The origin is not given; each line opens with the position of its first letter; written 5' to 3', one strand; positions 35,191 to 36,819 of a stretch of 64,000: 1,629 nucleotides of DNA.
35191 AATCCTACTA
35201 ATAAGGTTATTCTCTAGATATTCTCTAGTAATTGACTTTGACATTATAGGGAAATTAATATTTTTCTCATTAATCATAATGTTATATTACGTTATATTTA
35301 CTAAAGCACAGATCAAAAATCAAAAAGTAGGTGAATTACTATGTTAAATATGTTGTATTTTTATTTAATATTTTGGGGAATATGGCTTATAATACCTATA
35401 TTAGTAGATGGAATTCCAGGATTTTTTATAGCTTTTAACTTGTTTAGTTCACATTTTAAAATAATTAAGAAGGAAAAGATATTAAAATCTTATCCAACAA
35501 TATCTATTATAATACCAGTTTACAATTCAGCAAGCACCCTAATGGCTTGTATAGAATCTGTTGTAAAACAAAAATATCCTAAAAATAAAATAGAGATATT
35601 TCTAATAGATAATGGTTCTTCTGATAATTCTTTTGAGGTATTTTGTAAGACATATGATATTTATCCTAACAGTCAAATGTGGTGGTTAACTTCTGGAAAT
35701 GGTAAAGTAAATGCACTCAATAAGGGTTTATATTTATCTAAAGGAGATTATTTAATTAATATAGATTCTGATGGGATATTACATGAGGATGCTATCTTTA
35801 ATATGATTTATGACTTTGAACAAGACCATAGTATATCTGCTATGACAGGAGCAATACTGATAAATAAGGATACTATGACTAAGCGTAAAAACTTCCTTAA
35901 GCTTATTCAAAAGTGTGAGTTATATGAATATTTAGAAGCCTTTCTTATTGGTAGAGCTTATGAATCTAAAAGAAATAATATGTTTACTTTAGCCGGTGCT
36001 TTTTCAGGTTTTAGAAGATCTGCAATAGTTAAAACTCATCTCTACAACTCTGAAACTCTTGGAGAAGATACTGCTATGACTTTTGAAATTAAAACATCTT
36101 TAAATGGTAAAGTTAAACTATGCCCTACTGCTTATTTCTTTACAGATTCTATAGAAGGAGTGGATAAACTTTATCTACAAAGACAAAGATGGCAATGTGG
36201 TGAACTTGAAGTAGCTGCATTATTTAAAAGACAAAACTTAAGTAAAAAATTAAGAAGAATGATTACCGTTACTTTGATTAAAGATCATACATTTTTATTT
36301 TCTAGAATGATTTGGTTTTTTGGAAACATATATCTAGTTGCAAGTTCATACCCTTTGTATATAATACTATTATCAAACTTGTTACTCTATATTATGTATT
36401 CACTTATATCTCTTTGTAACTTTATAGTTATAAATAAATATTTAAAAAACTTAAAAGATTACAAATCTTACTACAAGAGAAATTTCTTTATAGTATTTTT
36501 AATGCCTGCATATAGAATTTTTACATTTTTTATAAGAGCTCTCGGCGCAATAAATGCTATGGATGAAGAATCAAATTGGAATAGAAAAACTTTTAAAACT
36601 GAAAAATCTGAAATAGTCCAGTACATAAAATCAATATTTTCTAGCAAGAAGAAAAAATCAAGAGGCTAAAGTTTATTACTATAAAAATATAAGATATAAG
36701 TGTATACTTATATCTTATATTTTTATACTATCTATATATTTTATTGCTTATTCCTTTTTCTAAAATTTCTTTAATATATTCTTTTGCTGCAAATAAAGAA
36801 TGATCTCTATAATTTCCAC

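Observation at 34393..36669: Exosortase-G-type cassette: PTPS-fold protein, XrtG-like membrane protein and processive GT2 synthase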

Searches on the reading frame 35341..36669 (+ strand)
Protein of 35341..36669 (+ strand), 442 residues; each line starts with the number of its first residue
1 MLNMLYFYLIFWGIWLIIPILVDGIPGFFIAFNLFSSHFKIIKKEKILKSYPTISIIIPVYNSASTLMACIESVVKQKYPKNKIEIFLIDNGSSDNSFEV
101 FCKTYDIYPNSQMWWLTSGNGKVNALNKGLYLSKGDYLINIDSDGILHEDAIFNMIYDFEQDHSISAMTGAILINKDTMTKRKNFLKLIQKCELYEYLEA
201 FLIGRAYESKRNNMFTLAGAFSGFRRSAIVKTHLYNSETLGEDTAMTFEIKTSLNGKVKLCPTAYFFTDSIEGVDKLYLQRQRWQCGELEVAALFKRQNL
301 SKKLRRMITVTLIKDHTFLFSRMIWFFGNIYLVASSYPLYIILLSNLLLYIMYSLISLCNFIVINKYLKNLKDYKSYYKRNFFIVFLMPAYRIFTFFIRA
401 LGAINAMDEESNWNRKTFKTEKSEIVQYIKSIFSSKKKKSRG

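Call 3: search_protein_families(library=ncbifam, proteins=[window:35341-36669:+], max_evalue=0.01)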
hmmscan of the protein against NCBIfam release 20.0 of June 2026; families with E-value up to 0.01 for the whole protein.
window:35341-36669:+ (442 aa): 24 families
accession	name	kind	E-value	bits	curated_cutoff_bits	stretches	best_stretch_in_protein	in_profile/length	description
TIGR03111.1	glyc2_xrt_Gpos1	hypoth_equivalog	2.1e-162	540.9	363.95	1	5-434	3-435/439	TIGR03111 family XrtG-associated glycosyltransferase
TIGR03937.1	PgaC_IcaA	equivalog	2.8e-38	132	422.3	1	28-409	23-389/407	poly-beta-1,6-N-acetyl-D-glucosamine synthase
TIGR04242.1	nodulat_NodC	equivalog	1.5e-18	66.9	550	1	45-247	41-244/395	chitooligosaccharide synthase NodC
NF007482.0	PRK10073.1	equivalog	2.1e-15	56.6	423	1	50-158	4-108/334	glycosyltransferase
NF047683.1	TeichurnBiosyTuaG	equivalog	9.1e-13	48.4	400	1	49-183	3-135/252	teichuronic acid biosynthesis protein TuaG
NF053739.1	GlytfEpsEBac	equivalog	2e-11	43.4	450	1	52-178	1-125/265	glycosyltransferase EpsE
NF041875.1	EPS_EpsD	equivalog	2.5e-11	43.6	370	1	54-273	1-211/325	exopolysaccharide biosynthesis glycosyltransferase EpsD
TIGR04283.1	glyco_like_mftF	equivalog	1e-10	41.6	182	1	54-163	1-101/221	TIGR04283 family arsenosugar biosynthesis glycosyltransferase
TIGR03469.1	HpnB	hypoth_equivalog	1.3e-09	37.6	379.25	1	43-162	35-163/386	hopene-associated glycosyltransferase HpnB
TIGR03965.1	mycofact_glyco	equivalog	1.7e-09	37.1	280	1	48-176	70-195/467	mycofactocin biosynthesis glycosyltransferase MftF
NF038299.1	EPS_HpsN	equivalog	2.7e-09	36.4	425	1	52-232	1-180/317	hormogonium polysaccharide biosynthesis glycosyltransferase HpsN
NF007986.1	PRK10714.1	equivalog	9.4e-09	34.7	529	1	53-189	7-142/316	undecaprenyl-phosphate 4-deoxy-4-formamido-L-arabinose transferase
NF050050.1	ProtGlycPglI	equivalog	1.5e-08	34.4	500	1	52-195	2-143/306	GalNAc(5)-diNAcBac-PP-undecaprenol beta-1,3-glucosyltransferase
NF010496.0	PRK13915.1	equivalog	5.4e-08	32.3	262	1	48-146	27-128/307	glucosyl-3-phosphoglycerate synthase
NF038302.1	EPS_HpsE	equivalog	6.4e-08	31.9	300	1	54-174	3-126/307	hormogonium polysaccharide biosynthesis glycosyltransferase HpsE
TIGR03030.1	CelA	equivalog_domain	4.6e-06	24.9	699.1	1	43-335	122-427/714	UDP-forming cellulose synthase catalytic subunit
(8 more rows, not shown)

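Call 4: search_protein_families(library=pfam, proteins=[window:35341-36669:+], max_evalue=0.01)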
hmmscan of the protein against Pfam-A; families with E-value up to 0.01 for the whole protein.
window:35341-36669:+ (442 aa): 5 families
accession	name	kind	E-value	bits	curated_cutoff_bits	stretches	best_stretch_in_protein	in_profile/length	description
PF00535.33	Glycos_transf_2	-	4.4e-26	92.3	23.3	1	55-229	1-164/168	Glycosyl transferase family 2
PF13641.12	Glyco_tranf_2_3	-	2.1e-15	57.8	27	1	52-287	1-230/230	Glycosyltransferase like family 2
PF13632.12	Glyco_trans_2_3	-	1.9e-11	44.6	27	1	139-349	3-194/198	Glycosyl transferase family group 2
PF10111.15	Glyco_tranf_2_2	-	0.00014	21.9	27.3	1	55-155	1-102/276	Glycosyltransferase like family 2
PF13506.12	Glyco_transf_21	-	0.00068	19.6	21.7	1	119-268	15-154/174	Glycosyl transferase family 21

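Call 16: find_encoding_contigs(protein=window:35341-36669:+, flank=8000, max_places=6)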
Protein window:35341-36669:+ (442 aa): 24 contigs read that carry it; 6 places shown.
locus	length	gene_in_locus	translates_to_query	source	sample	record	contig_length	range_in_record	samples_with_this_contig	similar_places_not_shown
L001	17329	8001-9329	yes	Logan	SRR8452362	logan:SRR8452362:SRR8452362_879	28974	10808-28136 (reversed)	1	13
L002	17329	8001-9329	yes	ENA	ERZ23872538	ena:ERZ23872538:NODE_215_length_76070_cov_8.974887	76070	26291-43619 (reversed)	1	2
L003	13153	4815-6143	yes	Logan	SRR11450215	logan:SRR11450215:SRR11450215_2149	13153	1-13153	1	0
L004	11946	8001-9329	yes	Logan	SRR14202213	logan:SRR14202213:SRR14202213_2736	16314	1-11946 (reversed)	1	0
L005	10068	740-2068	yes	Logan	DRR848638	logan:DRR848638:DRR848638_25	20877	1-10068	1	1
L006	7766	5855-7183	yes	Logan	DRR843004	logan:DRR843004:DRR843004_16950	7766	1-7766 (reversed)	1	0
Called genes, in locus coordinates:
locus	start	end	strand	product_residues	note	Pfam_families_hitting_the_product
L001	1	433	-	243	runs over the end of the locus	PF00753:Lactamase_B, PF19583:ODP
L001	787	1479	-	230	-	PF00072:Response_reg, PF00486:Trans_reg_C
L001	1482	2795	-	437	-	PF00672:HAMP, PF00512:HisKA, PF02518:HATPase_c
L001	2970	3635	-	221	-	-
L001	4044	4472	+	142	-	PF01047:MarR (weak), PF13601:HTH_34 (weak)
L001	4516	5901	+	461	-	PF01554:MatE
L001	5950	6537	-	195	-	PF01209:Ubie_methyltran, PF02353:CMAS, PF13489:Methyltransf_23, PF05175:MTS, PF13847:Methyltransf_31, PF13649:Methyltransf_25, PF08241:Methyltransf_11, PF08242:Methyltransf_12, +3 more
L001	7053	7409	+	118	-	PF01242:PTPS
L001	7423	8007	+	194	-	-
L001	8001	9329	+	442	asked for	PF13506:Glyco_transf_21 (weak), PF00535:Glycos_transf_2, PF13641:Glyco_tranf_2_3, PF01644:Chitin_synth_1 (faint), PF13632:Glyco_trans_2_3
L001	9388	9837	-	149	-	PF02664:LuxS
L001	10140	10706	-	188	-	PF14512:TM1586_NiRdase, PF00881:Nitroreductase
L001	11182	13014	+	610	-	PF13520:AA_permease_2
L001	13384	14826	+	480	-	PF13520:AA_permease_2, PF00324:AA_permease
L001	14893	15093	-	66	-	-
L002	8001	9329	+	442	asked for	PF13506:Glyco_transf_21 (weak), PF00535:Glycos_transf_2, PF13641:Glyco_tranf_2_3, PF01644:Chitin_synth_1 (faint), PF13632:Glyco_trans_2_3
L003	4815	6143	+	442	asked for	PF13506:Glyco_transf_21 (weak), PF00535:Glycos_transf_2, PF13641:Glyco_tranf_2_3, PF01644:Chitin_synth_1 (faint), PF13632:Glyco_trans_2_3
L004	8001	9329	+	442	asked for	PF13506:Glyco_transf_21 (weak), PF00535:Glycos_transf_2, PF13641:Glyco_tranf_2_3, PF01644:Chitin_synth_1 (faint), PF13632:Glyco_trans_2_3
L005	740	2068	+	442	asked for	PF13506:Glyco_transf_21 (weak), PF00535:Glycos_transf_2, PF13641:Glyco_tranf_2_3, PF01644:Chitin_synth_1 (faint), PF13632:Glyco_trans_2_3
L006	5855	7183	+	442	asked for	PF13506:Glyco_transf_21 (weak), PF00535:Glycos_transf_2, PF13641:Glyco_tranf_2_3, PF01644:Chitin_synth_1 (faint), PF13632:Glyco_trans_2_3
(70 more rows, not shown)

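Call 17: find_related_loci(query=window:35341-36666:+, collection=genome_contigs, flank=8000)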
Query window:35341-36666:+ (442 aa) in genome_contigs; peptide patterns used: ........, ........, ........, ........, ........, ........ (x = any residue, [..] = any of these).
54 stretches matched a pattern; 3 encode a relative of the query (tblastn E <= 1e-3); 2 distinct loci.
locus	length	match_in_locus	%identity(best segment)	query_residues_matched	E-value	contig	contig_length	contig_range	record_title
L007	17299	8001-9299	89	1-432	0e+0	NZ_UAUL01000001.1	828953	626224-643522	Sarcina ventriculi strain NCTC12966, whole genome shotgun sequence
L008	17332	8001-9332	90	1-442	0e+0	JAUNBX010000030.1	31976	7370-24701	MAG: Clostridium perfringens isolate S1R_St_70 NODE_563_length_31976_cov_85.270731, whole genome shotgun sequence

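Call 19: find_homologous_proteins(query=window:35341-36666:+, max_evalue=1e-20)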
Query window:35341-36666:+ (442 aa): 1020 proteins with E <= 1e-20 among 7372 candidates; the best 120 are listed.
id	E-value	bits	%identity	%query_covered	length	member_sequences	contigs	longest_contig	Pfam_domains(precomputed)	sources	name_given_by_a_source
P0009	3.7e-254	861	89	98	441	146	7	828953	PF13632.13,PF10111.15,PF13506.14,PF13641.13,PF01644.24,PF00535.33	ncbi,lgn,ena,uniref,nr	ncbi:Poly-beta-1,6-N-acetyl-D-glucosamine synthase [Sarcina ventriculi]|uniref:TIGR03111 family XrtG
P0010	5.3e-251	851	85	100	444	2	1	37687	PF13632.13,PF10111.15,PF13506.14,PF13641.13,PF01644.24,PF00535.33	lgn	-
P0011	4.4e-233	792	81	99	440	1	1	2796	PF13632.13,PF10111.15,PF13506.14,PF13641.13,PF01644.24,PF00535.33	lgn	-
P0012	3.4e-163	561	58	99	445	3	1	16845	PF13632.13,PF10111.15,PF13506.14,PF13641.13,PF03142.22,PF01644.24,PF00535.33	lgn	-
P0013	1.5e-162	559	57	99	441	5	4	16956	PF13632.13,PF10111.15,PF13506.14,PF13641.13,PF03142.22,PF01644.24,PF00535.33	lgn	-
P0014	1.8e-161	556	56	99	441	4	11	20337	PF13632.13,PF10111.15,PF13506.14,PF13641.13,PF03142.22,PF01644.24,PF00535.33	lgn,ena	-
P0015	1.3e-151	523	55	99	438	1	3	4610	PF13632.13,PF10111.15,PF13506.14,PF13641.13,PF03142.22,PF01644.24,PF00535.33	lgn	-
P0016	4.0e-140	485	50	96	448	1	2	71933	PF13632.13,PF13506.14,PF13641.13,PF01644.24,PF00535.33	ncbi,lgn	ncbi:MAG: putative glycosyltransferase, exosortase G system-associated [Clostridium sp.]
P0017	1.1e-139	484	50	96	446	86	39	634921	PF13632.13,PF10111.15,PF13506.14,PF13641.13,PF00535.33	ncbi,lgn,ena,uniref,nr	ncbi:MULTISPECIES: TIGR03111 family XrtG-associated glycosyltransferase [Clostridium]|uniref:TIGR031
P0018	2.4e-139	483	50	95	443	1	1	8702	PF13632.13,PF13506.14,PF13641.13,PF00535.33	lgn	-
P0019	1.0e-138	481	49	98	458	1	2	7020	PF13632.13,PF10111.15,PF13506.14,PF13641.13,PF00535.33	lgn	-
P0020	2.3e-138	480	51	95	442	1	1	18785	PF13632.13,PF13506.14,PF13641.13,PF00535.33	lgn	-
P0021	3.6e-138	479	50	96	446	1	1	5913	PF13632.13,PF10111.15,PF13506.14,PF13641.13,PF00535.33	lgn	-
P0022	8.2e-138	478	50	96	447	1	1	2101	PF13632.13,PF13506.14,PF13641.13,PF00535.33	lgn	-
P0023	2.6e-137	476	51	93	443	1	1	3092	PF13632.13,PF13506.14,PF13641.13,PF01644.24,PF00535.33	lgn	-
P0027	4.4e-134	466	49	95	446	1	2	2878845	PF13632.13,PF13506.14,PF13641.13,PF00535.33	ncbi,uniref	ncbi:TIGR03111 family XrtG-associated glycosyltransferase [Clostridium paraputrificum]|uniref:TIGR03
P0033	1.6e-130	454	49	95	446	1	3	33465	PF13632.13,PF13506.14,PF13641.13,PF01644.24,PF00535.33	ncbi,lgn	ncbi:MAG: TIGR03111 family XrtG-associated glycosyltransferase [Clostridium sp.]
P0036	2.4e-129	450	49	94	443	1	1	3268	PF13506.14,PF13641.13,PF01644.24,PF00535.33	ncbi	ncbi:MAG: TIGR03111 family XrtG-associated glycosyltransferase [Clostridium sp.]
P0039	8.5e-129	448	48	98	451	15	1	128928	PF13632.13,PF10111.15,PF13506.14,PF13641.13,PF01644.24,PF00535.33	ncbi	ncbi:TIGR03111 family XrtG-associated glycosyltransferase [Bacillus thuringiensis]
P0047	1.1e-126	441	48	96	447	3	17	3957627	PF13632.13,PF10111.15,PF13506.14,PF13641.13,PF01644.24,PF00535.33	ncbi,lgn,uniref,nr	ncbi:putative glycosyltransferase (exosortase G-associated) [Clostridium acetobutylicum]|uniref:TIGR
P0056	2.1e-125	437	45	97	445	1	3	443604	PF13632.13,PF13506.14,PF13641.13,PF00535.33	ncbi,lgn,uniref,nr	ncbi:TIGR03111 family XrtG-associated glycosyltransferase [Clostridium aciditolerans]|uniref:Glycosy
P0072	7.1e-123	429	46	94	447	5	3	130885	PF13632.13,PF10111.15,PF13506.14,PF13641.13,PF00535.33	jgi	jgi:putative glycosyltransferase TIGR03111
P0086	3.3e-121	423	45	98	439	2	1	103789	PF13632.13,PF13641.13,PF00535.33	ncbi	ncbi:MAG: TIGR03111 family XrtG-associated glycosyltransferase [Sarcina sp.]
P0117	3.1e-115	404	44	95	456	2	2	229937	PF13632.13,PF13506.14,PF13641.13,PF01644.24,PF00535.33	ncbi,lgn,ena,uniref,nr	ncbi:TIGR03111 family XrtG-associated glycosyltransferase [uncultured Clostridium sp.]|uniref:TIGR03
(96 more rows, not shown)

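Call 21: find_encoding_contigs(protein=P0047, flank=8000, max_places=1)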
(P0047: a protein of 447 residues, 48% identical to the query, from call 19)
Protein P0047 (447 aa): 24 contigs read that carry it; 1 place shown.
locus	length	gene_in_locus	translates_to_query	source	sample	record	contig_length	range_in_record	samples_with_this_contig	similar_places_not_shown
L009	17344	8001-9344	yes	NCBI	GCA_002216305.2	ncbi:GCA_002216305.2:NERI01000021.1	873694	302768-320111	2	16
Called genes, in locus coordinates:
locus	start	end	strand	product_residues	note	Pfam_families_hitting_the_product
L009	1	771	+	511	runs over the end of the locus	PF07538:ChW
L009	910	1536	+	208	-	PF01209:Ubie_methyltran (weak), PF13489:Methyltransf_23, PF13847:Methyltransf_31, PF13649:Methyltransf_25, PF08241:Methyltransf_11, PF08242:Methyltransf_12 (weak)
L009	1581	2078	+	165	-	PF00583:Acetyltransf_1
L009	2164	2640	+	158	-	PF00583:Acetyltransf_1, PF13673:Acetyltransf_10 (weak), PF13508:Acetyltransf_7 (weak)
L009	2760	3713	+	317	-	PF03358:FMN_red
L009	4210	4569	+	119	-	PF04138:GtrA_DPMS_TM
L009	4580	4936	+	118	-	PF01242:PTPS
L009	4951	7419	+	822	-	PF10131:PTPS_related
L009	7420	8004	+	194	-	PF09721:Exosortase_EpsH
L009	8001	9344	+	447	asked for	PF13506:Glyco_transf_21 (weak), PF00535:Glycos_transf_2, PF10111:Glyco_tranf_2_2 (weak), PF13641:Glyco_tranf_2_3, PF01644:Chitin_synth_1 (weak), PF13632:Glyco_trans_2_3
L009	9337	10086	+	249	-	PF00535:Glycos_transf_2, PF13641:Glyco_tranf_2_3 (weak)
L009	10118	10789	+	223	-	-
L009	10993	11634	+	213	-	PF02525:Flavodoxin_2, PF03358:FMN_red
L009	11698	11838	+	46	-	-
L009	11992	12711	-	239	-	PF07504:FTP, PF03413:PepSY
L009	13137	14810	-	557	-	PF07504:FTP, PF03413:PepSY, PF01447:Peptidase_M4, PF02868:Peptidase_M4_C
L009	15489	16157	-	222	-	-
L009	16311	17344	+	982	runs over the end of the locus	PF01301:Glyco_hydro_35, PF02449:Glyco_hydro_42, PF10435:BetaGal_dom2, PF13363:BetaGal_dom3, PF13364:BetaGal_ABD2, PF21467:BetaGal_gal-bd (faint), PF13364:BetaGal_ABD2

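Call 22: find_encoding_contigs(protein=P0039, flank=8000, max_places=1)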
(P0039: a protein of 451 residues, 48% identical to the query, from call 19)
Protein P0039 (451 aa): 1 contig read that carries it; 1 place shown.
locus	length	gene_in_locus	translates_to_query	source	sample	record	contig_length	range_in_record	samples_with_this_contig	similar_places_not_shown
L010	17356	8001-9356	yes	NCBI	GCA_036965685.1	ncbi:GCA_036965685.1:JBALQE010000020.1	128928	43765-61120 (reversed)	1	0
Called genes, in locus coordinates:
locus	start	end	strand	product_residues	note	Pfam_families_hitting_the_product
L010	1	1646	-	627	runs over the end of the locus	PF00092:VWA (weak), PF11775:CobT_C (faint)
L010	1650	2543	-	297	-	PF07726:AAA_3, PF07728:AAA_5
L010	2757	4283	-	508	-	PF13396:PLDc_N, PF13091:PLDc_2, PF00614:PLDc (weak), PF13091:PLDc_2, PF00614:PLDc (weak)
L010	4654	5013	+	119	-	PF01242:PTPS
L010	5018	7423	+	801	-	PF10131:PTPS_related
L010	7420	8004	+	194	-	-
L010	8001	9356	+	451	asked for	PF13506:Glyco_transf_21, PF00535:Glycos_transf_2, PF10111:Glyco_tranf_2_2 (weak), PF13641:Glyco_tranf_2_3, PF01644:Chitin_synth_1 (weak), PF13632:Glyco_trans_2_3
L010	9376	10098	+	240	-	-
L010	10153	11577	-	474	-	PF00324:AA_permease, PF13520:AA_permease_2, PF03845:Spore_permease (weak)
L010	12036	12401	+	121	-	-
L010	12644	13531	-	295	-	PF00126:HTH_1, PF03466:LysR_substrate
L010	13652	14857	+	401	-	PF00083:Sugar_tr (weak), PF07690:MFS_1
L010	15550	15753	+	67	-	-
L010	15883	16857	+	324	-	PF01636:APH, PF06176:WaaY (faint), PF01633:Choline_kinase (weak)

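Call 24: search_dna_similar(query=window:35341-36666:+, collection=plasmids, mode=protein, max_evalue=1e-30, max_rows=40)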
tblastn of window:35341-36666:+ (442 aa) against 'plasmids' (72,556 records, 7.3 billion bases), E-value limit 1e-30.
Records with a match: 4; places in all: 4; records where one place covers at least 80% of the query: 4.
Best place of each record, by identity: <60% 4.
By first word of the organism name: Lactococcus 1; Aneurinibacillus 1; [Eubacterium] 1; Lachnospira 1.
By predicted mobility (MOB-suite, as given by PLSDB): non-mobilizable 3; conjugative 1.
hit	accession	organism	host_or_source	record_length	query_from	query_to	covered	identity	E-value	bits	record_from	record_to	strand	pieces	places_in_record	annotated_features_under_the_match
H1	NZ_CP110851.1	Lactococcus lactis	Homo sapiens,single cell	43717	11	421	93%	42.5%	1e-94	319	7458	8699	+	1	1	TIGR03111 family XrtG-associated glycosyltransferase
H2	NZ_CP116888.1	Aneurinibacillus sp. Ricciae_BoGa-3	whole organism,Plant material,Lab grown ...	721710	1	425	96%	40.3%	4e-91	309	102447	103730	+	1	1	TIGR03111 family XrtG-associated glycosyltransferase | xrtG: exosortase family protein XrtG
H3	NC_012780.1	[Eubacterium] eligens ATCC 27750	-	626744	1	421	95%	40.6%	5e-94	317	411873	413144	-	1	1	TIGR03111 family XrtG-associated glycosyltransferase | xrtG: exosortase family protein XrtG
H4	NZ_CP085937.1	Lachnospira eligens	-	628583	1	421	95%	40.6%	5e-94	317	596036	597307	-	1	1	TIGR03111 family XrtG-associated glycosyltransferase | xrtG: exosortase family protein XrtG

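Call 25: get_annotated_region(hit=H1, flank=7000)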
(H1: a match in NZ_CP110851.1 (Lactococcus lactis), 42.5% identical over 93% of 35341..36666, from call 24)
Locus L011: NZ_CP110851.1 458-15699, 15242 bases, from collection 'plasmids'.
description: Lactococcus lactis strain VHProbi V60 plasmid pBV60, complete sequence
organism: Lactococcus lactis (NCBI taxid 1358)
taxonomy: Bacteria; Bacillota; Bacilli; Lactobacillales; Streptococcaceae; Lactococcus; Lactococcus lactis
host: -; source: Homo sapiens,single cell; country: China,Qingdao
typing (MOB-suite, as given by PLSDB): conjugative; replicon rep_cluster_554; relaxase MOBP; mating-pair formation MPF_T
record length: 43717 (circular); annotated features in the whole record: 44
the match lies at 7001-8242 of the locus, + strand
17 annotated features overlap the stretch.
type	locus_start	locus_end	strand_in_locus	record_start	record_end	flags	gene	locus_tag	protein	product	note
CDS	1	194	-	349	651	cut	-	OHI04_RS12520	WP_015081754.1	bacteriocin immunity protein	GO:0030153 - bacteriocin immunity [Evidence IEA]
CDS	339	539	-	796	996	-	-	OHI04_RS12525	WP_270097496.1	bacteriocin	-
CDS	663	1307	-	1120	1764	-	-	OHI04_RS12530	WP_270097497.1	IS6 family transposase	-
CDS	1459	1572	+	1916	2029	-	-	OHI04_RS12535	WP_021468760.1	lactococcin family bacteriocin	GO:0042742 - defense response to bacterium [Evidence IEA]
CDS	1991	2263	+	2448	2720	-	-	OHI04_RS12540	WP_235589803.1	CPBP family intramembrane glutamic endopeptidase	GO:0071586 - CAAX-box protein processing [Evidence IEA]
CDS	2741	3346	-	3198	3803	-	-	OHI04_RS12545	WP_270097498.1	helix-turn-helix transcriptional regulator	-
CDS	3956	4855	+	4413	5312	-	-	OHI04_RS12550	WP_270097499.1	sensor domain-containing diguanylate cyclase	-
CDS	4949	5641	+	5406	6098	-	-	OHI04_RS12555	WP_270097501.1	EAL domain-containing protein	-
CDS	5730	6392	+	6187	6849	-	-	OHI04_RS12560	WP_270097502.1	Firmicu-CTERM sorting domain-containing protein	-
CDS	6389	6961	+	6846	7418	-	xrtG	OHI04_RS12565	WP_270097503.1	exosortase family protein XrtG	-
CDS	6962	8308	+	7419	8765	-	-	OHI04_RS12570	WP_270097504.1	TIGR03111 family XrtG-associated glycosyltransferase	-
CDS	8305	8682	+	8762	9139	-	-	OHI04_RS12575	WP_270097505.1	6-carboxytetrahydropterin synthase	-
CDS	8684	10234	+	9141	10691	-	-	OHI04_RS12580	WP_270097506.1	TIGR03766 family XrtG-associated glycosyltransferase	-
CDS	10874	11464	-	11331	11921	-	-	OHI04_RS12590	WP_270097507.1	site-specific integrase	-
CDS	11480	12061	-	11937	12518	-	-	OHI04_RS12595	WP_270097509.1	stage II sporulation protein M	-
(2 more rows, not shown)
